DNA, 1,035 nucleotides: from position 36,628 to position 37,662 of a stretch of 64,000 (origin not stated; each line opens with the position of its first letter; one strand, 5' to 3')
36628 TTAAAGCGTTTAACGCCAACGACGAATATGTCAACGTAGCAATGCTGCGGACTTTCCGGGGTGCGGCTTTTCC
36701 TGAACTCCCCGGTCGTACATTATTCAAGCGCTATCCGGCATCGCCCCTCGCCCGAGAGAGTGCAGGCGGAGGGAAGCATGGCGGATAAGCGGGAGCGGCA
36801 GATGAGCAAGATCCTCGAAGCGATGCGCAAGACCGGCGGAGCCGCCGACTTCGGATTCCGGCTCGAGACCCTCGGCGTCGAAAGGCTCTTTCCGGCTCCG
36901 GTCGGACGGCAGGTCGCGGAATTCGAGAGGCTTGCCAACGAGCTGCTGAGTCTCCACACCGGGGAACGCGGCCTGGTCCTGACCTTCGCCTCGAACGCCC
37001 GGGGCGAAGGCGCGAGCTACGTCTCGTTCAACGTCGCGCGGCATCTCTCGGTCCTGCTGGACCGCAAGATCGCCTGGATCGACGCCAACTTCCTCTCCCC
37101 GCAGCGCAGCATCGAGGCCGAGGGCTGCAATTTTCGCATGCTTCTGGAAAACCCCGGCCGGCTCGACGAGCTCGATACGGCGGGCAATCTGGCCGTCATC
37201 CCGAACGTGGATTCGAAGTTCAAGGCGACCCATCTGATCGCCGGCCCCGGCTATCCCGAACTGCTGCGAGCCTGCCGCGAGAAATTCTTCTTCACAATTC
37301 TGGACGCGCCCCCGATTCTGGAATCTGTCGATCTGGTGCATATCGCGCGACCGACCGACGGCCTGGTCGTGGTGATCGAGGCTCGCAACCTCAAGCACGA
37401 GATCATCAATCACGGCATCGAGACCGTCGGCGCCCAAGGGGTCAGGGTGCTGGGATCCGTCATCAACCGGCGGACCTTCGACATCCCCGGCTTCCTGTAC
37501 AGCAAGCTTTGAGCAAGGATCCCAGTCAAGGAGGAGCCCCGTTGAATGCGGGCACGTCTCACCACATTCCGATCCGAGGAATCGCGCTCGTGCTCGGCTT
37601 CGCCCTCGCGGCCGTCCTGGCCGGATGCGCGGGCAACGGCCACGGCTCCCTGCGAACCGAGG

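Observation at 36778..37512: BY-kinase-like protein whose Walker A lysine is replaced (GEGAS instead of GEGKS) and which lacks a C-terminal tyrosine cluster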

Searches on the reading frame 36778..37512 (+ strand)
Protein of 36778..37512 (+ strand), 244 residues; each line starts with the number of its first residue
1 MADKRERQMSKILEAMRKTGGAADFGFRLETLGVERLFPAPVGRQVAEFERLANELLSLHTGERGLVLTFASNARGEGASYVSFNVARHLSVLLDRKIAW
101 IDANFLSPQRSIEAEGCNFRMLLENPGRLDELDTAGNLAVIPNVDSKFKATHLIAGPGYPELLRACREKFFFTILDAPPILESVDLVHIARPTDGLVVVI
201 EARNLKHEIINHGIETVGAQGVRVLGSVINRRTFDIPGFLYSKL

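Call 3: search_protein_families(library=pfam, proteins=[window:36778-37512:+], max_evalue=0.01)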
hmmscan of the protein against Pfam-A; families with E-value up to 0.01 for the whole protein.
window:36778-37512:+ (244 aa): 0 families

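Call 4: search_protein_families(library=ncbifam, proteins=[window:36778-37512:+], max_evalue=0.01)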
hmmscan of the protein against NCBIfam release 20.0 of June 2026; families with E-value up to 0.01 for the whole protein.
window:36778-37512:+ (244 aa): 3 families
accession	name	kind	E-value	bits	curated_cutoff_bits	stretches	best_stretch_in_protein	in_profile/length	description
TIGR03018.1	pepcterm_TyrKin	hypoth_equivalog_domain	7.8e-12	45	230.65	1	50-222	16-201/207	XrtA-associated tyrosine autokinase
TIGR03029.1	EpsG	equivalog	3e-11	43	313.8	1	41-230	79-273/274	chain length determinant protein tyrosine kinase EpsG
TIGR01007.1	eps_fam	subfamily_domain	5.1e-10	39.2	108.05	1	67-233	19-191/204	polysaccharide biosynthesis tyrosine autokinase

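Call 5: find_homologous_proteins(query=window:36778-37512:+, max_evalue=0.001)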
Query window:36778-37512:+ (244 aa): 96 proteins with E <= 0.001 among 1090 candidates.
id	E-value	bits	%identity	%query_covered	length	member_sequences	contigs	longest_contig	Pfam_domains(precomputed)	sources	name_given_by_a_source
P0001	3.7e-151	519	95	100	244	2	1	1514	-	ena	-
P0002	7.2e-113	394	73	98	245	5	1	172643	-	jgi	-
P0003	5.0e-110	385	75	97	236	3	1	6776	-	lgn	-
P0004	2.4e-84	301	59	97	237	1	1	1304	-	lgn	-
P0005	5.1e-84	300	59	97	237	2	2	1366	-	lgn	-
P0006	9.3e-84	299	59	97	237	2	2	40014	-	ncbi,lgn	-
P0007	7.5e-83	296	59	97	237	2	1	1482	-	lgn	-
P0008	3.3e-80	287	57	97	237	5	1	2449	-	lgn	-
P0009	4.3e-80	287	57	97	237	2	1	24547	-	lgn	-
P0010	5.5e-80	286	56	97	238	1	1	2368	-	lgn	-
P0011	1.1e-79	285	57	97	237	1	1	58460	-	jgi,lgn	jgi:Mrp family chromosome partitioning ATPase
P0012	1.4e-79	285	57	97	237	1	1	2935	-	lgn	-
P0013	5.5e-79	283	56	97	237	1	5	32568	-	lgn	-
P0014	3.9e-78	280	54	97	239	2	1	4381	-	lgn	-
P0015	5.1e-78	280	55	97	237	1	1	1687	-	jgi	jgi:Mrp family chromosome partitioning ATPase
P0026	4.3e-74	267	54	97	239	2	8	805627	-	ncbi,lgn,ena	-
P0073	2.3e-50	189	39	97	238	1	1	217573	-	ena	-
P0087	7.6e-14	70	32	80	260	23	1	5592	-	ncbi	-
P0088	1.9e-13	69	30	80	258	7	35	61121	PF10609.16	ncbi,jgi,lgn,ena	-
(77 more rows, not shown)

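Call 6: search_solved_structures(query=window:36778-37512:+, max_evalue=1, show_alignments=3)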
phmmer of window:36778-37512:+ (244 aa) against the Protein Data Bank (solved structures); distinct sequences matched with E-value up to 1: 14.
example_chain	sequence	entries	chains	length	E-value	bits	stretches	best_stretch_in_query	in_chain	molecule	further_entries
6u1q_A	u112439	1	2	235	9.6e-07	31.8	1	47-232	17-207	VpsO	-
9v75_A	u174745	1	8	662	3.6e-05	26.7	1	173-239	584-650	Biofilm formation protein PslE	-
4jmp_A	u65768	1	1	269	4.5e-05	26.3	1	151-237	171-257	C-terminal fragment of CapA, Protein tyrosine kinase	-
2ved_A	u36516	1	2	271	4.5e-05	26.3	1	151-237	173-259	MEMBRANE PROTEIN CAPA1, PROTEIN TYROSINE KINASE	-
3bfv_A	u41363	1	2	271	4.6e-05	26.3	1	151-237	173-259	Membrane protein CapA1, Protein tyrosine kinase,Protein tyrosine kinase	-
9v6l_A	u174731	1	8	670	7.1e-05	25.7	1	173-239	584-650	Biofilm formation protein PslE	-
4jlv_A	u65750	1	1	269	0.018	17.8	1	147-237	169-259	C-terminal fragment of Membrane protein CapA1, Putative uncharacterized protein capB1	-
9exq_D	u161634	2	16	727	0.22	14.3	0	136-230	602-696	Putative transmembrane protein Wzc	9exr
7nhr_A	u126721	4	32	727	0.22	14.3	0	136-230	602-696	Putative transmembrane protein Wzc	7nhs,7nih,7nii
9exo_H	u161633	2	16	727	0.22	14.3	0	136-230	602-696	Putative transmembrane protein Wzc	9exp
7ni2_A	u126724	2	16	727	0.22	14.3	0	136-230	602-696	Tyrosine-protein kinase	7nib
9i2q_D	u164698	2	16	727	0.22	14.3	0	136-230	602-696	Putative transmembrane protein Wzc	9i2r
6z0p_A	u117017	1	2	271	0.47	13.2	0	149-230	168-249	BceF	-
1g3q_A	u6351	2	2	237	0.73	12.6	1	155-232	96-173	CELL DIVISION INHIBITOR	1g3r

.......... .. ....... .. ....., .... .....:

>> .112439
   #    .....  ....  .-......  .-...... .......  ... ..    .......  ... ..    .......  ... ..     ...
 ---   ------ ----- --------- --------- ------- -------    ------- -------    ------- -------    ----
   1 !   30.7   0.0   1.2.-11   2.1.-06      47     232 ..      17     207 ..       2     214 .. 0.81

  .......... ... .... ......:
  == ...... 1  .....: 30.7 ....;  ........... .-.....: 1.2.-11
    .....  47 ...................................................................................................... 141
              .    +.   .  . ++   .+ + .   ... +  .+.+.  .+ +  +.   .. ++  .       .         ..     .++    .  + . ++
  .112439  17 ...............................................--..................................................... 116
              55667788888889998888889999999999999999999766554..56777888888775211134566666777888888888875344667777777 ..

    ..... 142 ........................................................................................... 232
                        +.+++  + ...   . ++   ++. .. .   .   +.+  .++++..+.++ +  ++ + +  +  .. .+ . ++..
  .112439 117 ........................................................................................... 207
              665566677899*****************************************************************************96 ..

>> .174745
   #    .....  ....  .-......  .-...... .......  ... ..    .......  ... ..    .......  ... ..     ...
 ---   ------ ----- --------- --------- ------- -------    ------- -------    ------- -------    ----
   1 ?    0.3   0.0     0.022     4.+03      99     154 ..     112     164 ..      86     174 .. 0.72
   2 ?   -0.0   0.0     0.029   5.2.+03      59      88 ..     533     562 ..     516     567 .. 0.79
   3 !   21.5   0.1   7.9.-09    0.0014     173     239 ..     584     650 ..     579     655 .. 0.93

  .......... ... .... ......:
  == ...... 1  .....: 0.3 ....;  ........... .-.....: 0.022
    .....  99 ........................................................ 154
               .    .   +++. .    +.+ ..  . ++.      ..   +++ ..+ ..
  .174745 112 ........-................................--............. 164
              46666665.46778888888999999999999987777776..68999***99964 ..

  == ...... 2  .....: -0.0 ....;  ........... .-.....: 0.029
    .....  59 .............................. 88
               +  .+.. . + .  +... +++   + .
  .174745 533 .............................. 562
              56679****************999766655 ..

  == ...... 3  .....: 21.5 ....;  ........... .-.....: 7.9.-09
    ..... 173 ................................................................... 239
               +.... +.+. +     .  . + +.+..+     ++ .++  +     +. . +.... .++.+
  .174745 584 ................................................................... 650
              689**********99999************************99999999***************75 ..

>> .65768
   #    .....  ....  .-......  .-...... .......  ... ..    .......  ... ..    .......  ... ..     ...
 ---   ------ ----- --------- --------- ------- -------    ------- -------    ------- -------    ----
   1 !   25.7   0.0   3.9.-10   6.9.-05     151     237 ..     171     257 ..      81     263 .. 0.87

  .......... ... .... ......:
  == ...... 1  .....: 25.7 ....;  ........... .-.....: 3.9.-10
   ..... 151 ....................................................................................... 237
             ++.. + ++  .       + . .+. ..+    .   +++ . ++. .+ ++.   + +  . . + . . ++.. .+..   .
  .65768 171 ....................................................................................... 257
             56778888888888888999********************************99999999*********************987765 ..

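Call 22: find_encoding_contigs(protein=P0002, flank=10000, max_places=2)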
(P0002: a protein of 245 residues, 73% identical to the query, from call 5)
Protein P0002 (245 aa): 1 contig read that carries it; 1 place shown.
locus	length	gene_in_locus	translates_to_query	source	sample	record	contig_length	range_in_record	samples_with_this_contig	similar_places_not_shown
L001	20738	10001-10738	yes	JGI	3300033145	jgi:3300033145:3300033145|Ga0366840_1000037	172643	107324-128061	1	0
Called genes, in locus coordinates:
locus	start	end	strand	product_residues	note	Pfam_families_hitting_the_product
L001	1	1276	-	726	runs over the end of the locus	PF00107:ADH_zinc_N, PF01408:GFO_IDH_MocA, PF02894:GFO_IDH_MocA_C, PF22725:GFO_IDH_MocA_C3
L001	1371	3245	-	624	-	PF13537:GATase_7 (weak), PF00733:Asn_synthase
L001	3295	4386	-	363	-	PF04230:PS_pyruv_trans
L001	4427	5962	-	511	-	PF01554:MatE (weak), PF13440:Polysacc_synt_3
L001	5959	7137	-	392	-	PF13439:Glyco_transf_4 (weak), PF20706:GT4-conflict (faint), PF13524:Glyco_trans_1_2 (faint), PF00534:Glycos_transf_1, PF13692:Glyco_trans_1_4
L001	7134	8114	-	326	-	-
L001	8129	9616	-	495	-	PF03062:MBOAT, PF13813:MBOAT_2 (weak)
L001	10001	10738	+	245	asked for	-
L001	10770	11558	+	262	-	PF02563:Poly_export, PF10531:SLBB, PF22461:SLBB_2 (weak)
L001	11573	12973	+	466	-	PF02706:Wzz (weak)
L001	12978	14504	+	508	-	PF04932:Wzy_C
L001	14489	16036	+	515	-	PF03023:MurJ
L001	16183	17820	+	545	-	PF13191:AAA_16, PF13401:AAA_22, PF05036:SPOR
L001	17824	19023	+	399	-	PF13439:Glyco_transf_4, PF13579:Glyco_trans_4_4, PF20706:GT4-conflict, PF00534:Glycos_transf_1, PF13692:Glyco_trans_1_4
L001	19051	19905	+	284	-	PF02621:VitK2_biosynth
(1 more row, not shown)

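Call 23: find_encoding_contigs(protein=P0026, flank=10000, max_places=2)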
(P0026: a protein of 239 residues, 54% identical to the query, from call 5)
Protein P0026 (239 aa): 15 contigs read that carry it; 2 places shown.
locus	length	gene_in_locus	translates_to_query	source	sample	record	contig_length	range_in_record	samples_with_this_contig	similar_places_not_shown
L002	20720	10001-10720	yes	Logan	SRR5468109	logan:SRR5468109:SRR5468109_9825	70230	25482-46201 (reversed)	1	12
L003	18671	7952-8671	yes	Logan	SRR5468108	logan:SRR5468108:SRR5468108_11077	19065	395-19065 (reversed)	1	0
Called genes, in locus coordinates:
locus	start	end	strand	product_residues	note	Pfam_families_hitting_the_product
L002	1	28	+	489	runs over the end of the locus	PF03062:MBOAT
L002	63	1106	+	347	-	-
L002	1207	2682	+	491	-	PF03062:MBOAT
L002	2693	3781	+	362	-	-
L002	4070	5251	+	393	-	-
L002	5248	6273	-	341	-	PF04007:DUF354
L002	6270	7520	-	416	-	-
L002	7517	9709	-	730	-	PF08240:ADH_N (faint), PF00107:ADH_zinc_N, PF01408:GFO_IDH_MocA, PF22725:GFO_IDH_MocA_C3, PF02894:GFO_IDH_MocA_C (weak)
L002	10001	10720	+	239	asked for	-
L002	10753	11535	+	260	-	PF02563:Poly_export, PF10531:SLBB (weak)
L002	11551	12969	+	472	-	-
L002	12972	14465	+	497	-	PF04932:Wzy_C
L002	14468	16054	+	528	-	PF03023:MurJ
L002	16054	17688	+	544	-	PF01663:Phosphodiest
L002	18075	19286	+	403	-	PF13579:Glyco_trans_4_4, PF13439:Glyco_transf_4, PF20706:GT4-conflict, PF00534:Glycos_transf_1, PF13692:Glyco_trans_1_4, PF13524:Glyco_trans_1_2 (weak)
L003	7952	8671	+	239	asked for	-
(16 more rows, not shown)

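Call 24: find_encoding_contigs(protein=P0073, flank=10000, max_places=2)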
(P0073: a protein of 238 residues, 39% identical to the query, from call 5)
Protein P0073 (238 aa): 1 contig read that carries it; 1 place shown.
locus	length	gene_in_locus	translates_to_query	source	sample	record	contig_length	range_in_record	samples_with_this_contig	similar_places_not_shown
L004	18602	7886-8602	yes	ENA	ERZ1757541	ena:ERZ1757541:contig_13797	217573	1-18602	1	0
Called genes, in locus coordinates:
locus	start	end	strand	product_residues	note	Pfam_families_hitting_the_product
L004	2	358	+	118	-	?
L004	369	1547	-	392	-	PF13439:Glyco_transf_4, PF13579:Glyco_trans_4_4, PF00534:Glycos_transf_1, PF13692:Glyco_trans_1_4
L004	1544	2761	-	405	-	PF13439:Glyco_transf_4, PF13579:Glyco_trans_4_4 (weak), PF20706:GT4-conflict (weak), PF00534:Glycos_transf_1, PF13692:Glyco_trans_1_4, PF13524:Glyco_trans_1_2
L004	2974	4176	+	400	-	PF13439:Glyco_transf_4, PF13579:Glyco_trans_4_4, PF00534:Glycos_transf_1, PF13692:Glyco_trans_1_4, PF13524:Glyco_trans_1_2 (weak)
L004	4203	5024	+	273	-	-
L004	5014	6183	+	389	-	PF13692:Glyco_trans_1_4 (weak), PF13524:Glyco_trans_1_2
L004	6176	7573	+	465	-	PF00501:AMP-binding, PF27533:CapK_C (weak)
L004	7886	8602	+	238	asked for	-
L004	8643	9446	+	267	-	PF02563:Poly_export, PF10531:SLBB, PF22461:SLBB_2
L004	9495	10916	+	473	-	PF02706:Wzz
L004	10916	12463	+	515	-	PF04932:Wzy_C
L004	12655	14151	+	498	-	PF13191:AAA_16, PF13245:AAA_19 (weak), PF13401:AAA_22, PF05036:SPOR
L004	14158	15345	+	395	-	PF13439:Glyco_transf_4, PF13579:Glyco_trans_4_4, PF20706:GT4-conflict, PF00534:Glycos_transf_1, PF13692:Glyco_trans_1_4, PF13524:Glyco_trans_1_2 (weak)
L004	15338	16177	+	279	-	-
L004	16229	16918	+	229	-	-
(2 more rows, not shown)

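Call 27: find_related_loci(query=A2, collection=genome_contigs, flank=8000)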
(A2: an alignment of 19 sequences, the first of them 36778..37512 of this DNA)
Query A2 (244 aa) in genome_contigs; peptide patterns used: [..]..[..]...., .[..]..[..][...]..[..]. (x = any residue, [..] = any of these).
128 stretches matched a pattern; 31 encode a relative of the query (tblastn E <= 1e-3); 30 distinct loci.
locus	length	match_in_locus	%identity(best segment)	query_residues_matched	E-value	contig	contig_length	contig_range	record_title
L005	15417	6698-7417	74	5-244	2e-121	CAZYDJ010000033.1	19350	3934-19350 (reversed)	MAG TPA_asm: uncultured Fibrobacteraceae bacterium isolate binchicken_co42_403 genome assembly, contig: NODE_3677_length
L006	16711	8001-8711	57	9-244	2e-84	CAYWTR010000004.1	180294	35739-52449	MAG TPA_asm: uncultured Fibrobacteraceae bacterium isolate binchicken_co277_105 genome assembly, contig: NODE_180_length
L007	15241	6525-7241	56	7-244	1e-84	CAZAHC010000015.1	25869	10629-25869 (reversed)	MAG TPA_asm: uncultured Fibrobacteraceae bacterium isolate binchicken_co65_483 genome assembly, contig: NODE_7784_length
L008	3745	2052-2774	54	5-244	2e-83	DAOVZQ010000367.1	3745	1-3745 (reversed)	MAG TPA_asm: bacterium isolate CSMAG_1813 CSMAG_1813_k141_3707469_length_3745_cov_8.0000, whole genome shotgun sequence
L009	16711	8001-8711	54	9-244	3e-82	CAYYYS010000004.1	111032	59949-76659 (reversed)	MAG TPA_asm: uncultured Fibrobacteraceae bacterium isolate binchicken_co65_325 genome assembly, contig: NODE_447_length_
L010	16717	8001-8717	54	9-244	2e-81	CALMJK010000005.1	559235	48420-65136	MAG TPA_asm: uncultured bacterium isolate SRR5468112_bin.3_CONCOCT_v1.1_MAG genome assembly, contig: ERZ781236.2, whole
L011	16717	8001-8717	51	7-244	1e-78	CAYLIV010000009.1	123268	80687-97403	MAG TPA_asm: uncultured Fibrobacteraceae bacterium isolate binchicken_co142_303 genome assembly, contig: NODE_224_length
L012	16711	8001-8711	51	9-244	9e-77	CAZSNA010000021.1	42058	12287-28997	MAG TPA_asm: uncultured Fibrobacteraceae bacterium isolate SRP167671_co2_134 genome assembly, contig: NODE_1158_length_4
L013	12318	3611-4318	47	9-244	2e-73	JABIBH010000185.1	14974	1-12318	MAG: bacterium isolate SI048_bin22 k141_803437, whole genome shotgun sequence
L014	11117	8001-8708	47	9-244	7e-72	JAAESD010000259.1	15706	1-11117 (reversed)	MAG: bacterium isolate Ust_3 UstG_CONTIG1897825, whole genome shotgun sequence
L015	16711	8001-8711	49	9-244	4e-72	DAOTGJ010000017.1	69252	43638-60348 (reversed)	MAG TPA_asm: Candidatus Krumholzibacteriia bacterium isolate AMR_MDS_3080 NODE_350_length_69252_cov_19.118343, whole gen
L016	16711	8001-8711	48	9-244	2e-71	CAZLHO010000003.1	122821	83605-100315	MAG TPA_asm: uncultured Fibrobacteraceae bacterium isolate binchicken_co42_141 genome assembly, contig: NODE_40_length_1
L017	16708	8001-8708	46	9-244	3e-71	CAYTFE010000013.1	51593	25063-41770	MAG TPA_asm: uncultured Fibrobacteraceae bacterium isolate binchicken_co65_24 genome assembly, contig: NODE_2528_length_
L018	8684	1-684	46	17-244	9e-66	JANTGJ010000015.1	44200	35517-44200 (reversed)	MAG: Candidatus Krumholzibacteriia bacterium isolate bin1006 c_000000000416, whole genome shotgun sequence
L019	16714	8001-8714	47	9-244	5e-63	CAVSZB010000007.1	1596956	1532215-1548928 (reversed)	MAG: uncultured bacterium isolate MFD04716.bin.1.312 genome assembly, contig: contig_6328, whole genome shotgun sequence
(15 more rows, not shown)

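Call 31: predict_structure(alignment_id=A1)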
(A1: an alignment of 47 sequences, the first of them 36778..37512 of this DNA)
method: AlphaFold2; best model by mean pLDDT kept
length: 244 residues; sequences in the alignment: 47
mean_pLDDT: 79.5   pTM: 0.81
mean pLDDT of the five models: 79.5, 78.5, 78.0, 77.3, 77.3
residues with pLDDT >= 90: 92; 70-90: 93; 50-70: 32; < 50: 27
segments of 3 or more residues with pLDDT < 50: 1-10, 233-244
pLDDT, mean of each block of 10 residues (from residue 1): 47 52 54 66 83 89 93 89 93 90 89 78 91 81 81 89 96 96 89 94 70 85 88 44 36
secondary structure, 60 per line:
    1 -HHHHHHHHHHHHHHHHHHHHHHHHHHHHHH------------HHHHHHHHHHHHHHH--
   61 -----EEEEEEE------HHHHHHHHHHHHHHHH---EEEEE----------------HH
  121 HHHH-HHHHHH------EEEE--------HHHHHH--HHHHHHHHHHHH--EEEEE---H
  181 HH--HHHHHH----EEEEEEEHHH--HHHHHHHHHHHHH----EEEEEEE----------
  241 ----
elements in order: H2-31 H44-58 E66-72 H79-94 E98-102 H119-124 H126-131 E138-141 H150-155 H158-169 E172-176 H185-190 E195-201 H207-219 E224-230
